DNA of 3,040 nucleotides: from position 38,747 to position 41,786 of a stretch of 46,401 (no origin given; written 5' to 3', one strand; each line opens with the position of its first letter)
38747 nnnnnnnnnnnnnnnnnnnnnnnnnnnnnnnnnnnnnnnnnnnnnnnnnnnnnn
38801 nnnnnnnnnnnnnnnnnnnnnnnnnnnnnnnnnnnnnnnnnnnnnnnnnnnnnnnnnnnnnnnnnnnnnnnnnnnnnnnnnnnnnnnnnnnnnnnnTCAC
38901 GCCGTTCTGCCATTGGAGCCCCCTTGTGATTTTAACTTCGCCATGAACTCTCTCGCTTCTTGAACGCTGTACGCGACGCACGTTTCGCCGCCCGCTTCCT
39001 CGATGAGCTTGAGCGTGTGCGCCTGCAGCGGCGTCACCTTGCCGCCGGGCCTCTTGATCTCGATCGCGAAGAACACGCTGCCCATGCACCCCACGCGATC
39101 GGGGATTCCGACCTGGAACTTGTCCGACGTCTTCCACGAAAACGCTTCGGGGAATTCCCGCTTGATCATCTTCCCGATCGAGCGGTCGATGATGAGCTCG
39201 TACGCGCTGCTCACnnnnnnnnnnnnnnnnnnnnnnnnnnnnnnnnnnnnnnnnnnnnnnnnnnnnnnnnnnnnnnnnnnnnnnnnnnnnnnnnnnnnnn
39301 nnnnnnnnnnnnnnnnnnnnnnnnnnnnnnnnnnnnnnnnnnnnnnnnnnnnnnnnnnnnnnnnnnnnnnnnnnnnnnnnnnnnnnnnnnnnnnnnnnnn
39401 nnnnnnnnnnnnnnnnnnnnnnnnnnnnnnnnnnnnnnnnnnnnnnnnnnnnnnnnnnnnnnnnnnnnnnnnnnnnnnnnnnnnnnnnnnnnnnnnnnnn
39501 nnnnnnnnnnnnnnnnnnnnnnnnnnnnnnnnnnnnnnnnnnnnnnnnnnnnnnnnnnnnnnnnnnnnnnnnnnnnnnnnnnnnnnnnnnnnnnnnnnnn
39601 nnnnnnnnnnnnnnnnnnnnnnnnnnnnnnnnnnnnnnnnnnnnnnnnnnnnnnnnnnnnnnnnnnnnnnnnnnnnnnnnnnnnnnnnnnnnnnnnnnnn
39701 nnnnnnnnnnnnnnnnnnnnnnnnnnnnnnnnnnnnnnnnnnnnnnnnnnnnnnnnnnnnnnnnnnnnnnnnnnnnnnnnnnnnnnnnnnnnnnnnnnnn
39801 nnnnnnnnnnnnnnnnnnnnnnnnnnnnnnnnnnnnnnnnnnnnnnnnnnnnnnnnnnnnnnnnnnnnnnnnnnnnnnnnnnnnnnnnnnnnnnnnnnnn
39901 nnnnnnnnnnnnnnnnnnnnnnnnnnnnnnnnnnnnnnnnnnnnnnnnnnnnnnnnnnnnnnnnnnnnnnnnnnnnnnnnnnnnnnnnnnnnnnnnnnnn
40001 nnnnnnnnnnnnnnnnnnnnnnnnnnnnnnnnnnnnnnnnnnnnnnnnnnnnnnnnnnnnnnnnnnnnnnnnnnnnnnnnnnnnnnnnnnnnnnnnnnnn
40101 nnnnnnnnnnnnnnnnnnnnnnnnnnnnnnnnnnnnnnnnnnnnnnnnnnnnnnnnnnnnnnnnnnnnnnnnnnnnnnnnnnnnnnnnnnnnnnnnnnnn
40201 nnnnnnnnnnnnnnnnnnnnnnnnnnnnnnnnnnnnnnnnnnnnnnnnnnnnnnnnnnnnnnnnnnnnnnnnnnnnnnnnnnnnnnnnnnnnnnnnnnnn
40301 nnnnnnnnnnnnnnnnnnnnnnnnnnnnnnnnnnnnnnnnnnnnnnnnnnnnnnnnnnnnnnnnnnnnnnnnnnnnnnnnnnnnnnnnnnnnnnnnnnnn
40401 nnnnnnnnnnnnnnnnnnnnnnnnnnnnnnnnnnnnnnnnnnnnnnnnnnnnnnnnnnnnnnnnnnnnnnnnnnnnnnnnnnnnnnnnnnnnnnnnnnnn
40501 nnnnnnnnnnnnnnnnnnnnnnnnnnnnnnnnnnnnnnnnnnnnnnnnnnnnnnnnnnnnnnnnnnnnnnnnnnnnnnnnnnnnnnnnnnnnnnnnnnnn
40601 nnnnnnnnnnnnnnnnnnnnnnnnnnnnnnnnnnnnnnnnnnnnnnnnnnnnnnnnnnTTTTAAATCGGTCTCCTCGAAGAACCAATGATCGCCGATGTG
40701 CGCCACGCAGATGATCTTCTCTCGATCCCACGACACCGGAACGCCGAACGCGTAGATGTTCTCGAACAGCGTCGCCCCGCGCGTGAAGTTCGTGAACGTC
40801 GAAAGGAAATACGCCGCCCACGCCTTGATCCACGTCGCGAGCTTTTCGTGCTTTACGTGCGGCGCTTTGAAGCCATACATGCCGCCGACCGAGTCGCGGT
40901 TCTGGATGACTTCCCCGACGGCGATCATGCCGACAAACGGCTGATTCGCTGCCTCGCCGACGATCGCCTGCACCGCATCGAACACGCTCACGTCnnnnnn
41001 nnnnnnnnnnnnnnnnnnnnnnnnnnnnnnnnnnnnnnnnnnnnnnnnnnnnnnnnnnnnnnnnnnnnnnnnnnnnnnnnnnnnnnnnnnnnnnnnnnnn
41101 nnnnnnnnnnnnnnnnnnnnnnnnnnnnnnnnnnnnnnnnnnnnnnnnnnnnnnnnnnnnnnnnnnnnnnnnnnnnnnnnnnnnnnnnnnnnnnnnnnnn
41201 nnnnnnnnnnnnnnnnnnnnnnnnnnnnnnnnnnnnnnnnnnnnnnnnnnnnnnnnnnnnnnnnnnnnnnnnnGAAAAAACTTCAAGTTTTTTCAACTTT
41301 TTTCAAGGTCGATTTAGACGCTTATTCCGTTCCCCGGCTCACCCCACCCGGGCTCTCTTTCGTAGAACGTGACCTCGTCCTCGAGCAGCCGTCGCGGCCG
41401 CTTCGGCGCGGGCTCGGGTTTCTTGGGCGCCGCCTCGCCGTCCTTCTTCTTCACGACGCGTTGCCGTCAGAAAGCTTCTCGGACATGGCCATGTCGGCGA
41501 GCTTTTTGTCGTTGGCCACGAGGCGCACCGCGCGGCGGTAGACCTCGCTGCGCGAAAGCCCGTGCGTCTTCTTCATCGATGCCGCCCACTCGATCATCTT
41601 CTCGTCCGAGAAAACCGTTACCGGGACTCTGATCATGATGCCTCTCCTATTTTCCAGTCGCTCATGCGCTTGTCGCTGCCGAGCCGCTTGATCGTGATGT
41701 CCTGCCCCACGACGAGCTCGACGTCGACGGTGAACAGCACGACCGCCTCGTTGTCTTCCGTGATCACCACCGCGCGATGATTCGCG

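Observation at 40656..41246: One ORF joining an XRE-type HTH, a membrane anchor and a SleB-like cell-wall hydrolase domain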

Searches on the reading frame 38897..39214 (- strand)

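Call 37: search_protein_families(library=phrogs, proteins=[window:38897-39214:-], max_evalue=0.01)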
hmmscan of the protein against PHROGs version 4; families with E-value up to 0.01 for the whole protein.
window:38897-39214:- (105 aa): 3 families
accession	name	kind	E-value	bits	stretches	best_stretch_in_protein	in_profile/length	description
phrog_93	-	DNA, RNA and nucleotide metabolism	2.1e-18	67.3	1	9-96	357-443/613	endonuclease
phrog_824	-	unknown function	5.2e-10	40.6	1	36-91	113-171/265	-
phrog_5702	-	DNA, RNA and nucleotide metabolism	1.1e-06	29.5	1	36-89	6-61/70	Holliday junction resolvase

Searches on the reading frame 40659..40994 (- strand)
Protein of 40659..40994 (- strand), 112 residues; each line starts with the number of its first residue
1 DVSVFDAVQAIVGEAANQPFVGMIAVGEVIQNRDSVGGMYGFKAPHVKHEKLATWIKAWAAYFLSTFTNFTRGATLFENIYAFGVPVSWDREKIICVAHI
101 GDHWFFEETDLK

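Call 21: search_solved_structures(query=A2, max_evalue=10, show_alignments=3)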
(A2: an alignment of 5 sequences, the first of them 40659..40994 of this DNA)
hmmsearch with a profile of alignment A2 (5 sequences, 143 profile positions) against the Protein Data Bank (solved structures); distinct sequences matched with E-value up to 10: 1.
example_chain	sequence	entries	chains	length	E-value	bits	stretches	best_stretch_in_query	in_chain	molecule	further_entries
7anu_A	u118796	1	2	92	0.8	12.5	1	51-81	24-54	Pbp11 protein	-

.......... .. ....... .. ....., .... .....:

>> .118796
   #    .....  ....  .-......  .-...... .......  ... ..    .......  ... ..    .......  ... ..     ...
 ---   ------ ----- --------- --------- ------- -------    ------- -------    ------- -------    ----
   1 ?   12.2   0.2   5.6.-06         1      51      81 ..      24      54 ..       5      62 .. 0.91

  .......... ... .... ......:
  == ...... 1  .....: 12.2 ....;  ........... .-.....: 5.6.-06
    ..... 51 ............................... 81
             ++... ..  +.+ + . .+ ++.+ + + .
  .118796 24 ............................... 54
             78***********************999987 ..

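Call 22: find_homologous_proteins(query=A2, max_evalue=0.01)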
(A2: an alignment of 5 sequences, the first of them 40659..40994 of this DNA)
Query A2 (5 sequences) (112 aa, profile of the alignment): 155 proteins with E <= 0.01 among 2998 candidates; the best 120 are listed.
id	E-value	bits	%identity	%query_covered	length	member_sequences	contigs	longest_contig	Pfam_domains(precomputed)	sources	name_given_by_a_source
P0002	6.3e-65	235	56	98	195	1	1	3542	PF12844.14,PF01381.29,PF13560.13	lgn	-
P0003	1.4e-63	231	58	96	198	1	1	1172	-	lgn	-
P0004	7.0e-61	222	58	95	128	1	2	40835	-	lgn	-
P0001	1.2e-56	208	100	100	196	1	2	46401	PF01381.29,PF13560.13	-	-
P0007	1.0e-55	205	57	91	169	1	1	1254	-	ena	-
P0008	4.3e-54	200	58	96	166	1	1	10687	-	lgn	-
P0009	1.3e-52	195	58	91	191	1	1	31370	PF12844.14,PF01381.29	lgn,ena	-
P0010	2.5e-52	194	54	92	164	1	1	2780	-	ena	-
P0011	4.4e-52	193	59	91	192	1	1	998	PF12844.14,PF13384.13,PF13518.13,PF01381.29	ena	-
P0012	1.4e-50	189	57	96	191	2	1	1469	-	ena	-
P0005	1.2e-49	186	47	71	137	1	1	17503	-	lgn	-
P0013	3.2e-49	184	59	96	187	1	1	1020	-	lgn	-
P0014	1.2e-48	182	53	96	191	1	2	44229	PF12844.14,PF01381.29,PF13560.13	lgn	-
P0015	5.0e-48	180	59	91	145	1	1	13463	-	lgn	-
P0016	9.8e-48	179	54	92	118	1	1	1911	-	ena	-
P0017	8.7e-47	176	64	100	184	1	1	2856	-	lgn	-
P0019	2.4e-46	175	55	96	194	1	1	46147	PF12844.14,PF01381.29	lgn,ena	-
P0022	8.5e-45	170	53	96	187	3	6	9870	-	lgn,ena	-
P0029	3.6e-38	148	55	92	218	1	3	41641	-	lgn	-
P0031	5.7e-37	144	50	92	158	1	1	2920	PF07486.18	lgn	-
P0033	1.1e-35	140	45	72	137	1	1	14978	PF07486.18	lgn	-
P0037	3.1e-35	139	44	90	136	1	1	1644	PF07486.18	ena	-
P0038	9.0e-35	137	41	90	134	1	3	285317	PF07486.18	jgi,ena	-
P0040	1.5e-34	137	53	92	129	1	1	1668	PF07486.18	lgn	-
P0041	4.6e-34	135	45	90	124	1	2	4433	PF07486.18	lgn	-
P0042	5.3e-34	135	41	93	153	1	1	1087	PF07486.18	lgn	-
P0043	5.5e-34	135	43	96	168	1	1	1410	PF07486.18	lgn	-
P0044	6.0e-34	135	41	96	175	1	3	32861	PF07486.18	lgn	-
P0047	1.3e-33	134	41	96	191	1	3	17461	PF07486.18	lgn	-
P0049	1.5e-33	133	41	96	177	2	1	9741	PF07486.18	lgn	-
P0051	8.7e-33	131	43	93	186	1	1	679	PF07486.18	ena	-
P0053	3.0e-32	129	41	96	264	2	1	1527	PF07486.18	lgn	-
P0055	1.0e-31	127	43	91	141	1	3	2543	PF07486.18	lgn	-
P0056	1.3e-31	127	44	92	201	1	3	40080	PF07486.18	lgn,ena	-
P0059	1.5e-31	127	41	96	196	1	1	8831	PF07486.18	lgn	-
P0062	5.5e-31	125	49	96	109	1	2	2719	PF07486.18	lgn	-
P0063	5.5e-31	125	47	91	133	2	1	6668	PF07486.18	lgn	-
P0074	1.1e-29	121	43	71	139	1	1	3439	PF07486.18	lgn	-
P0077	4.8e-29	119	44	92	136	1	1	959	PF07486.18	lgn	-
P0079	3.8e-28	116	43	89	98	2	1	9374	PF07486.18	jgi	jgi:spore germination cell wall hydrolase CwlJ-like protein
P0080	4.6e-28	116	41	96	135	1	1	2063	PF07486.18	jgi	jgi:hypothetical protein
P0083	1.0e-27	114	43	91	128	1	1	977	PF07486.18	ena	-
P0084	1.1e-27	114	43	90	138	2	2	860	PF07486.18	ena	-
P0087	2.8e-27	113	42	91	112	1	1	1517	PF07486.18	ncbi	-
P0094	3.6e-26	109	46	89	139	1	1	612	PF07486.18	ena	-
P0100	7.8e-26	108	39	91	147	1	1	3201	PF07486.18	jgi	jgi:hypothetical protein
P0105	1.1e-24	105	45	90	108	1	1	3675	PF07486.18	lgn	-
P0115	9.1e-19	85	39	90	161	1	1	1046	PF07486.18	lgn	-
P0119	3.8e-17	80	35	92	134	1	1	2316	PF07486.18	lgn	-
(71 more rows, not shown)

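Call 29: search_protein_representatives(alignment_id=A2)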
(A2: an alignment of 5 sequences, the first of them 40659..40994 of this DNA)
Query: 5 sequences, 143 profile positions. Proteins with E-value up to 0.001 (for the whole library): 979; up to 1e-10: 525; up to 1e-30: 25. The best 150 are listed.
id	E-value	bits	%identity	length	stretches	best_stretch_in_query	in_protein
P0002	2.0e-65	235.0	-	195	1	1-143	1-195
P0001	3.8e-57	208.2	-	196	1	11-142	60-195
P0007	3.2e-56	205.2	-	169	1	17-139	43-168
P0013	1.0e-49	184.1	-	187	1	21-140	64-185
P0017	2.8e-47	176.2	-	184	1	18-140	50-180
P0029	1.1e-38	148.3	-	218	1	31-139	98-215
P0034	3.5e-36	140.2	-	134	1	12-138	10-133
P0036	7.9e-36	139.1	-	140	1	14-140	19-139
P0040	4.7e-35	136.5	-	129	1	21-140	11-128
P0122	9.0e-35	135.6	-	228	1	9-140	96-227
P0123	2.2e-34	134.4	-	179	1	16-140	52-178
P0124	3.6e-34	133.7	-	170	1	13-138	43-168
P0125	6.3e-33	129.7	-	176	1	19-140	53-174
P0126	6.7e-33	129.6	-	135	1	20-138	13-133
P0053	9.7e-33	129.0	-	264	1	26-140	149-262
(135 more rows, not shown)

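Call 45: find_related_loci(query=A2, collection=genome_contigs, flank=6000)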
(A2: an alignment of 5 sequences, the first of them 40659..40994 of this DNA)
Query A2 (112 aa) in genome_contigs; peptide patterns used: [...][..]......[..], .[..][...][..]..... (x = any residue, [..] = any of these).
202 stretches matched a pattern; 3 encode a relative of the query (tblastn E <= 1e-3); 3 distinct loci.
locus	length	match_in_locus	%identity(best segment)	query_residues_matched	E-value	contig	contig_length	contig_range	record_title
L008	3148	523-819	43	7-107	7e-18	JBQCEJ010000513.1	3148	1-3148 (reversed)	MAG: Verrucomicrobiota bacterium isolate bin124 k141_3310496, whole genome shotgun sequence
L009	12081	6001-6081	59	7-33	6e-6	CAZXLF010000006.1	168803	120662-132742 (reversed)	MAG TPA_asm: uncultured Planctomycetia bacterium isolate SRP273308_co1_398 genome assembly, contig: NODE_84_length_16880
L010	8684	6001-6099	52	1-33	2e-5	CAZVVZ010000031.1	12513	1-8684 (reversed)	MAG TPA_asm: uncultured Eubacteriales bacterium isolate binchicken_co323_231 genome assembly, contig: NODE_5544_length_1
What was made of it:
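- The only genomic relatives are in Verrucomicrobiota, Planctomycetia and Eubacteriales MAGs (call 45).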

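Call 52: find_encoding_contigs(protein=P0019, flank=10000, max_places=1)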
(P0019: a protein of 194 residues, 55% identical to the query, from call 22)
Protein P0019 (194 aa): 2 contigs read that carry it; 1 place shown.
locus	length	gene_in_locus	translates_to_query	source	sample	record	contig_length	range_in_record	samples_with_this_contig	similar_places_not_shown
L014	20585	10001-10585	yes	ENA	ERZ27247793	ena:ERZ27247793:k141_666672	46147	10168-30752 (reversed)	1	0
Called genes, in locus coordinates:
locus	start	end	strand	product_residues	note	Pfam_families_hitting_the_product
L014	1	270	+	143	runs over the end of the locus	PF11367:Tail_completion_gp17 (weak)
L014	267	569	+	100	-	-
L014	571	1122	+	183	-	PF25681:Phage_TTP_17 (weak)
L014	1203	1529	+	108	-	-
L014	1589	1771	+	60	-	-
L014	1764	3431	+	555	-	-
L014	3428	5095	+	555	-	PF02018:CBM_4_9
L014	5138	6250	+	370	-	-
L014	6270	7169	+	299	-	PF21916:mtd_2nd (weak)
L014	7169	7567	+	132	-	-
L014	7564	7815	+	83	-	-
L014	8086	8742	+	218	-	-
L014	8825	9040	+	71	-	-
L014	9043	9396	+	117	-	-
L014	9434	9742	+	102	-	PF04026:SpoVG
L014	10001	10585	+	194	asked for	PF12844:HTH_19 (weak), PF01381:HTH_3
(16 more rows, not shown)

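Call 53: find_encoding_contigs(protein=P0029, flank=10000, max_places=1)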
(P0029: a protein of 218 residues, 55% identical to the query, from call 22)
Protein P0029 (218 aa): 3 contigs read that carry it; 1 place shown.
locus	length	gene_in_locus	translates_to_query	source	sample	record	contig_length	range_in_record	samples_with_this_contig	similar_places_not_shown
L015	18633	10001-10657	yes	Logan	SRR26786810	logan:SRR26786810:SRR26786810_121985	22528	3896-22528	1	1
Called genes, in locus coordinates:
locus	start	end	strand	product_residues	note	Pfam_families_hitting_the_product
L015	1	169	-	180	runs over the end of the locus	-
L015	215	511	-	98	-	-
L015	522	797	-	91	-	-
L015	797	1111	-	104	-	-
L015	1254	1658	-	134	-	-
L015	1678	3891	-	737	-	-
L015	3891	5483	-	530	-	PF03237:Terminase_6N (weak)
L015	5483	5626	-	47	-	-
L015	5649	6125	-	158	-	-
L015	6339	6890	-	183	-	-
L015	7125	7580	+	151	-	-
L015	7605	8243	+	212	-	-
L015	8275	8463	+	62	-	-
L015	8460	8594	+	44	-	-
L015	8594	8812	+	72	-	-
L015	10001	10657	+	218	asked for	-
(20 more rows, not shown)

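Call 66: search_protein_families(library=pfam, alignment_id=A5, max_evalue=0.01)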
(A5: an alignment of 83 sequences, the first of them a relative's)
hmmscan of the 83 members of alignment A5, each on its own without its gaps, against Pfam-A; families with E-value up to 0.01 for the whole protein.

A. member 1, P0029 (218 aa): 2 families
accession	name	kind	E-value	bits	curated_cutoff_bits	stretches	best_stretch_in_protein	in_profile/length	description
PF12728.13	HTH_17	-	0.00094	19.8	27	1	10-49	3-42/51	Helix-turn-helix domain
PF07486.17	Hydrolase_2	-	0.0033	18.4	27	0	116-213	2-100/100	Cell Wall Hydrolase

B. families by the number of members that match (of 83 scanned): 9 families
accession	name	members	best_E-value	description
PF07486.17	Hydrolase_2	73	2.7e-08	Cell Wall Hydrolase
PF13392.12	HNH_3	1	1.3e-11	HNH endonuclease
PF14090.12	HTH_39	1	4.5e-10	Winged helix-turn-helix domain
PF07460.16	NUMOD3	1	0.00057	NUMOD3 motif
PF12728.13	HTH_17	1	0.00094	Helix-turn-helix domain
PF05179.20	CDC73_C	1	0.0014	RNA pol II accessory factor, Cdc73 family, C-terminal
PF01661.27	Macro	1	0.0022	Macro domain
PF07881.17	Fucose_iso_N1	1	0.0053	L-fucose isomerase, first N-terminal domain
PF18609.8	SAM_Exu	1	0.0076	Exuperantia SAM-like domain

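Call 89: find_encoding_contigs(protein=P0022, flank=8000, max_places=1)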
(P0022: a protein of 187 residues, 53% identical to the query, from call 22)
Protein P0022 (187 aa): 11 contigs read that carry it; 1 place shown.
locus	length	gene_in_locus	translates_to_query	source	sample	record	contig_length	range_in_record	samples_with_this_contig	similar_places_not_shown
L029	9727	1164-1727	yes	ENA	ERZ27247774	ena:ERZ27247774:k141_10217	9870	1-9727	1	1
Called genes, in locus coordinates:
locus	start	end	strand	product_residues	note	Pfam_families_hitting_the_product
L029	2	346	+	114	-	?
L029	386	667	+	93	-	-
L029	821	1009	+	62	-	-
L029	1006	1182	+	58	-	-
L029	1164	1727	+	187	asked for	-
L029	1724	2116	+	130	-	-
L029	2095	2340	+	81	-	-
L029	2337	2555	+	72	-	-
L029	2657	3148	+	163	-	-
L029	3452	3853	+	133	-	-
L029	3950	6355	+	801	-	PF00176:SNF2-rel_dom, PF04851:ResIII (weak), PF14890:Intein_splicing, PF00176:SNF2-rel_dom, PF00271:Helicase_C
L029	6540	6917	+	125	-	PF09643:YopX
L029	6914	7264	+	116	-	-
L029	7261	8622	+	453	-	PF13175:AAA_15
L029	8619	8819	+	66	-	-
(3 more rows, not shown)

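Call 90: find_encoding_contigs(protein=P0017, flank=4000, max_places=1)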
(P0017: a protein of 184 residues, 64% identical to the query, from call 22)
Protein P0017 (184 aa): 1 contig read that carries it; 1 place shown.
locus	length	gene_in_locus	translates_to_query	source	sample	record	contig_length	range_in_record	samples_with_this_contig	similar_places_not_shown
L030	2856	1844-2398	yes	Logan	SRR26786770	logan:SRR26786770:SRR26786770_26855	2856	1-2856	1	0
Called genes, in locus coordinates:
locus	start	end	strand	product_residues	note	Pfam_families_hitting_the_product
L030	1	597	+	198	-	?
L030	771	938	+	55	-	-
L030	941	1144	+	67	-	-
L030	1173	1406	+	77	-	-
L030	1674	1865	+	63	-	-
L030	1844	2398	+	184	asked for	-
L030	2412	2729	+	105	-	-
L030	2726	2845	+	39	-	-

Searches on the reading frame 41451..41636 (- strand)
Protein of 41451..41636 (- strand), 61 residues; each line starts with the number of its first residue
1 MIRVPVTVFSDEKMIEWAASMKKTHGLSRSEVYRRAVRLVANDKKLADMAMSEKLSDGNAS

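Call 76: search_protein_families(library=ncbifam, proteins=[window:41451-41636:-], max_evalue=0.01)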
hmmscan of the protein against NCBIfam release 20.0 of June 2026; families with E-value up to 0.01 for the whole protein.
window:41451-41636:- (61 aa): 2 families
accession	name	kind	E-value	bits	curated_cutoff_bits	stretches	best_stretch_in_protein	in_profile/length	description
NF053762.1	aCcr1_fam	equivalog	0.0027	17.6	60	1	23-39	20-36/38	aCcr1 family cell cycle regulator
NF041504.1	AccA_sub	subfamily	0.0077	15.6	300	1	4-45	51-92/257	carboxyltransferase subunit alpha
